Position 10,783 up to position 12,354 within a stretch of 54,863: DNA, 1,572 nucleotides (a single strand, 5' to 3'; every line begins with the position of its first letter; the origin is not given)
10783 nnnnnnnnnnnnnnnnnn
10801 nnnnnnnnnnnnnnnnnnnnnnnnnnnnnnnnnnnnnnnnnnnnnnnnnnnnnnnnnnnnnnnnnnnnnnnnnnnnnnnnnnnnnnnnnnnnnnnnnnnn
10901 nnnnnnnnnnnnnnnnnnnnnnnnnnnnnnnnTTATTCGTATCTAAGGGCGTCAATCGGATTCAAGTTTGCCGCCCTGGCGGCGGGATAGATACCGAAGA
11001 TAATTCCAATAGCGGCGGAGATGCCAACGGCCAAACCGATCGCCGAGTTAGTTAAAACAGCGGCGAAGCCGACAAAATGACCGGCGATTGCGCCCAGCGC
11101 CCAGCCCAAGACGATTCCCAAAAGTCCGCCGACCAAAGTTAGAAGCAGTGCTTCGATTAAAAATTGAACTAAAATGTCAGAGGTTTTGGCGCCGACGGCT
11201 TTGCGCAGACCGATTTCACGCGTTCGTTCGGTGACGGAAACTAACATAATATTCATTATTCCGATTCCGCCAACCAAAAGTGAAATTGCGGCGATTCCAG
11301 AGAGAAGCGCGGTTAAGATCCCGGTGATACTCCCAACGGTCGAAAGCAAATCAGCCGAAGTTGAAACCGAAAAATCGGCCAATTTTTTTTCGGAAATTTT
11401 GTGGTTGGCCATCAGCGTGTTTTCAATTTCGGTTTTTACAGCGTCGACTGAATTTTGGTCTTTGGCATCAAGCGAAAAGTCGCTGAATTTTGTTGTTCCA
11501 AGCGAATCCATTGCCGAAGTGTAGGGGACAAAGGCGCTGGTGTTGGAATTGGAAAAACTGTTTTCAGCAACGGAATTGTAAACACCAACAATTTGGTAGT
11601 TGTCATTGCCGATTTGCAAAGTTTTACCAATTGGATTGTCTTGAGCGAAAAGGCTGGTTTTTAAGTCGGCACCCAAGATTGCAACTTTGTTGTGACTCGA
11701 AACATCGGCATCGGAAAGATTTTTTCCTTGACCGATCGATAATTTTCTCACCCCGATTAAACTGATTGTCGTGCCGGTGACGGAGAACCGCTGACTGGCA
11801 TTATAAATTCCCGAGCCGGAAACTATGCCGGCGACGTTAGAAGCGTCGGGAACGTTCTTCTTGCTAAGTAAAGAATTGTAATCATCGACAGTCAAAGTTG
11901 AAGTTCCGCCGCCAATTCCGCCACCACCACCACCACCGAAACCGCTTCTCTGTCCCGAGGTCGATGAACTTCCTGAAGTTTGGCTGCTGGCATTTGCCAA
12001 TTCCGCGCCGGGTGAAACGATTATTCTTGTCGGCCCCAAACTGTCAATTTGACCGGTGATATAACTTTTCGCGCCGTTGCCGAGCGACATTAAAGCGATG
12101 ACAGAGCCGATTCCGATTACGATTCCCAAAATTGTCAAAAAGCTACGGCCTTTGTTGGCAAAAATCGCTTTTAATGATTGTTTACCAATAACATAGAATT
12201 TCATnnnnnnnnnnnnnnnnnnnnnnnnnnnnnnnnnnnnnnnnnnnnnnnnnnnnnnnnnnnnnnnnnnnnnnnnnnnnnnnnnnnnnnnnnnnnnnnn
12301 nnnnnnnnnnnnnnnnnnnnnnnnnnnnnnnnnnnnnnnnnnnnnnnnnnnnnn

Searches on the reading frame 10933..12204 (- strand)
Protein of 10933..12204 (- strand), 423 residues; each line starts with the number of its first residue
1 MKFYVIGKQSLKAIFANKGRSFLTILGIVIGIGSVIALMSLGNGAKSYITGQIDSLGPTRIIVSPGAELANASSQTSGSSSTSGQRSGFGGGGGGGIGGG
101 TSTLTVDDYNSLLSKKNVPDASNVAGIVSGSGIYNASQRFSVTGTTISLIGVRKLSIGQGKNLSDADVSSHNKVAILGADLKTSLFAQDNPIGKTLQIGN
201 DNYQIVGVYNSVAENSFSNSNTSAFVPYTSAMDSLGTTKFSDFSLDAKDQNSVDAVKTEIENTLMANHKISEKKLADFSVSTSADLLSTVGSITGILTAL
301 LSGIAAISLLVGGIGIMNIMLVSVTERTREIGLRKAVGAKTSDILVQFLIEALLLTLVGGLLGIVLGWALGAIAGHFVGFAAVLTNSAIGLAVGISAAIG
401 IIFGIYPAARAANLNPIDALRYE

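Call 37: search_protein_families(library=pfam, proteins=[window:10933-12204:-], max_evalue=0.00001)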
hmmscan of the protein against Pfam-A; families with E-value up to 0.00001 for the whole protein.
window:10933-12204:- (423 aa): 2 families
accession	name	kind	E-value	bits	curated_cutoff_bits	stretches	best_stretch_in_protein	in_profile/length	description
PF12704.14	MacB_PCD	-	5.3e-40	138.4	27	1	21-262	1-206/207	MacB-like periplasmic core domain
PF02687.27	FtsX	-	1.1e-19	71.1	25.5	1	304-416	3-120/120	FtsX-like permease C-terminal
